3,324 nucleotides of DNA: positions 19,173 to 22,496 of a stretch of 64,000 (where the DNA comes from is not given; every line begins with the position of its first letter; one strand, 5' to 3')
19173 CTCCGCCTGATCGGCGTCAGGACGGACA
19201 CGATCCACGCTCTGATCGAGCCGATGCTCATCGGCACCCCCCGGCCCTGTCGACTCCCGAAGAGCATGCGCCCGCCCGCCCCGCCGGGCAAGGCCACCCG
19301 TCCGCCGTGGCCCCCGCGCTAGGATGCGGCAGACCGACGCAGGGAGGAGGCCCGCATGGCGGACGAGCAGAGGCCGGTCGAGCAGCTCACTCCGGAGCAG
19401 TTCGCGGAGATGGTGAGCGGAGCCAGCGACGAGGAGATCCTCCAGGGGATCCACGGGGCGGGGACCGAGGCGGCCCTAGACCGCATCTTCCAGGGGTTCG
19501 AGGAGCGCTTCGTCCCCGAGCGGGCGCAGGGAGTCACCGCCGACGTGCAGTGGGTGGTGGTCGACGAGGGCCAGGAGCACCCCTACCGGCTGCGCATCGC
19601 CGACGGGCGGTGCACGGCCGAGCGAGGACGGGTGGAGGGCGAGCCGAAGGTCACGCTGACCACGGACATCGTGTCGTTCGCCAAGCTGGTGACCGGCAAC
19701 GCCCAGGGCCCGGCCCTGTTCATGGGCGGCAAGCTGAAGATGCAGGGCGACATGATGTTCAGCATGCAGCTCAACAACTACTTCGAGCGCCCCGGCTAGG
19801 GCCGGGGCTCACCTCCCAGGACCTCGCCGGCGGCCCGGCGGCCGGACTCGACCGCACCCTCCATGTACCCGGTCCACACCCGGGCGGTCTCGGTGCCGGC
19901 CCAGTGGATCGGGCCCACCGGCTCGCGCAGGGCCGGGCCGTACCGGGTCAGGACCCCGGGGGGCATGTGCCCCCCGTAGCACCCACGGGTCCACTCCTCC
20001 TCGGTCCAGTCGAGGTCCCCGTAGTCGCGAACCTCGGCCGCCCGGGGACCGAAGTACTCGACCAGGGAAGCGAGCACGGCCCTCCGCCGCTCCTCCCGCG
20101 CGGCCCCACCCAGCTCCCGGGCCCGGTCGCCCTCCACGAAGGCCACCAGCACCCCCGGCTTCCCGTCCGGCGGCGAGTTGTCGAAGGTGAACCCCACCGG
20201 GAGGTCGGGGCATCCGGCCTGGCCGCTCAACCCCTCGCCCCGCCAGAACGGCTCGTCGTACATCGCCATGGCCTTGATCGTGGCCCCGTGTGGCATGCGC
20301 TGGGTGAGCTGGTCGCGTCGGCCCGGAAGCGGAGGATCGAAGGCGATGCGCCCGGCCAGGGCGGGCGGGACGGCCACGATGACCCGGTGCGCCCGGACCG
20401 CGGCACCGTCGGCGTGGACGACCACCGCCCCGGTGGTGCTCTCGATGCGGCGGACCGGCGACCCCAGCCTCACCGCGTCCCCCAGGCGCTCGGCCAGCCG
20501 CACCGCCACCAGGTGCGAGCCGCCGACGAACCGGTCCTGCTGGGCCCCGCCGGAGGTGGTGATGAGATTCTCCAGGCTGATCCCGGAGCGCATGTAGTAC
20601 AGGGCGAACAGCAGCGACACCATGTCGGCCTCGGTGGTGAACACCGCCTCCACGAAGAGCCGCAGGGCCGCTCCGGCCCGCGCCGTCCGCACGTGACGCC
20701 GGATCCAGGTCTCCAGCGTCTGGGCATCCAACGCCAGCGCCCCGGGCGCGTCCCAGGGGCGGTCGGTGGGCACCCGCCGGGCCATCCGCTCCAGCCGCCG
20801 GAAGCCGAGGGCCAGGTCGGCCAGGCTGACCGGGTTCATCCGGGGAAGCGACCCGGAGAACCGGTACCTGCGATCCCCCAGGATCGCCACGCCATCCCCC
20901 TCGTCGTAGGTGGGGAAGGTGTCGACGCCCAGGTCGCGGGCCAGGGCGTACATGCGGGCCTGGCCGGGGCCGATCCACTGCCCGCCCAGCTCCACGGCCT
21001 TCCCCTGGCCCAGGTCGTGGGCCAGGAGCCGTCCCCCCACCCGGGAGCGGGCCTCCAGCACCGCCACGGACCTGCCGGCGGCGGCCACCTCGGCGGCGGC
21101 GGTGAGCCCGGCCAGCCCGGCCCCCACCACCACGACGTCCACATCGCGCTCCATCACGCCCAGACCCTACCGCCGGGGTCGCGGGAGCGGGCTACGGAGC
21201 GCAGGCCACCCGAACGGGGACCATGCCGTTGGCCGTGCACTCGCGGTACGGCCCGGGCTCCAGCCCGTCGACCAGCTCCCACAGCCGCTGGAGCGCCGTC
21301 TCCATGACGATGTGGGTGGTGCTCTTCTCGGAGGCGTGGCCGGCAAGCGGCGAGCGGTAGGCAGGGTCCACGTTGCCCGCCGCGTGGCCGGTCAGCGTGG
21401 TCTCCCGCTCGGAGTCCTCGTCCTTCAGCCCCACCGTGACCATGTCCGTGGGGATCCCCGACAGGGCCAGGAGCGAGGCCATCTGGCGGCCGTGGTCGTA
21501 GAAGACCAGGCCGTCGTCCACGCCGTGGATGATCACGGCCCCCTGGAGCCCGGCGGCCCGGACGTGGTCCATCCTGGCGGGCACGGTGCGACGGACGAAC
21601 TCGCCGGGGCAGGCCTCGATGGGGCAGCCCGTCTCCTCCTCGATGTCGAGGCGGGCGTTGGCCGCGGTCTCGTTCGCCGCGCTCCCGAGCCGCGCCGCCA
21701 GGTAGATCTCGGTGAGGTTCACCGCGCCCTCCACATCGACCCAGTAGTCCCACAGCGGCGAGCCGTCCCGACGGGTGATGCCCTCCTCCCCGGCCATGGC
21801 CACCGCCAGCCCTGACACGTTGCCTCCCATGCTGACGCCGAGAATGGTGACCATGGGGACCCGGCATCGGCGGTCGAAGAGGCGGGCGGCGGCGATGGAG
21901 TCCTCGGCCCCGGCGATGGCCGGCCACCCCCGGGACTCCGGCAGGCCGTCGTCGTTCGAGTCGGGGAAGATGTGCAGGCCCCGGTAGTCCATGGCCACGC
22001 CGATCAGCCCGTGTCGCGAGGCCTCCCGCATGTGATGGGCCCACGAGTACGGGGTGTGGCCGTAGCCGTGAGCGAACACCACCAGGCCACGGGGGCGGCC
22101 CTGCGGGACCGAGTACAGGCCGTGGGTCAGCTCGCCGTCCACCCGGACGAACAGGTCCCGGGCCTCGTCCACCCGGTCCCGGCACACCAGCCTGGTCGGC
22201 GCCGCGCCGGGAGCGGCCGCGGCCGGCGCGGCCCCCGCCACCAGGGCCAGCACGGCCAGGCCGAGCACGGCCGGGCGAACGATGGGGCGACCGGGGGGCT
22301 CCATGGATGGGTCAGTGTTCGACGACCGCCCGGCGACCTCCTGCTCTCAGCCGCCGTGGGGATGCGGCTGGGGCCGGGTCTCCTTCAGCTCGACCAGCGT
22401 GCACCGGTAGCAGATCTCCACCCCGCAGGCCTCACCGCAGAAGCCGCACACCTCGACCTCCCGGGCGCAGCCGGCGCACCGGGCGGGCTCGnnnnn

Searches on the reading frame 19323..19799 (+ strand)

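Call 40: search_protein_families(library=pfam, proteins=[window:19323-19799:+], max_evalue=0.00001)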
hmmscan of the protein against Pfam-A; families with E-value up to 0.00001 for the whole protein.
window:19323-19799:+ (158 aa): 2 families
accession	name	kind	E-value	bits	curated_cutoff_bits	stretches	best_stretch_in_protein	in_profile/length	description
PF02036.22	SCP2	-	5.1e-15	56.1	21.3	1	65-154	13-100/101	SCP-2 sterol transfer family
PF14864.11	Alkyl_sulf_C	-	6.4e-07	30.1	27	1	64-156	25-115/125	Alkyl sulfatase C-terminal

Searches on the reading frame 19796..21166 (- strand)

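Call 40: search_protein_families(library=pfam, proteins=[window:19796-21166:-], max_evalue=0.00001)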
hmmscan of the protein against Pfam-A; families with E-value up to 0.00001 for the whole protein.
window:19796-21166:- (456 aa): 6 families
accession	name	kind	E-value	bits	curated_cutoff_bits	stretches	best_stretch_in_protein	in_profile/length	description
PF01593.30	Amino_oxidase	-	3.2e-77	261.1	19.8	1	18-450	1-443/443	Flavin containing amine oxidoreductase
PF13450.12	NAD_binding_8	-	7.1e-12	45.9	21.9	1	13-78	1-67/68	NAD(P)-binding Rossmann-like domain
PF00890.30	FAD_binding_2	-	2.1e-07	31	20.4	1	10-46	1-37/414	FAD binding domain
PF01266.30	DAO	-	2.7e-07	30.9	27.9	1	10-398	1-312/353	FAD dependent oxidoreductase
PF03486.20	HI0933_like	-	3e-06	27.3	50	0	10-49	2-41/244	HI0933-like protein Rossmann domain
PF07992.20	Pyr_redox_2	-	6.1e-06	26.3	26.1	0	10-46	2-39/291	Pyridine nucleotide-disulphide oxidoreductase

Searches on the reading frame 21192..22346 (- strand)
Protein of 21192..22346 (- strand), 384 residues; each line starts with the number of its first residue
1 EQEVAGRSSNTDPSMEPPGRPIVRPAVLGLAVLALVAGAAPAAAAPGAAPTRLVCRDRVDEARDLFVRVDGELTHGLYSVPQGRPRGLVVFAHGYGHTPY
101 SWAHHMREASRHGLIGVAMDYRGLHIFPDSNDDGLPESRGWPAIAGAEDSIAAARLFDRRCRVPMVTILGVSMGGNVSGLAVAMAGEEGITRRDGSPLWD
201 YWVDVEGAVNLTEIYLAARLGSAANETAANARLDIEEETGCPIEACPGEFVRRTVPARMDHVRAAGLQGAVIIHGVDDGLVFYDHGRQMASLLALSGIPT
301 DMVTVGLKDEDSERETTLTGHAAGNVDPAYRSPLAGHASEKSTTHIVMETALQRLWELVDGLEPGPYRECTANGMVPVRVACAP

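Call 40: search_protein_families(library=pfam, proteins=[window:21192-22346:-], max_evalue=0.00001)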
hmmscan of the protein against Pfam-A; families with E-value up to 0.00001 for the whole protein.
window:21192-22346:- (384 aa): 1 family
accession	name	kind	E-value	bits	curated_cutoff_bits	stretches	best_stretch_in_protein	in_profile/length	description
PF12697.13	Abhydrolase_6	-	8.1e-07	30.3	26.3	1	89-306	1-173/217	Alpha/beta hydrolase family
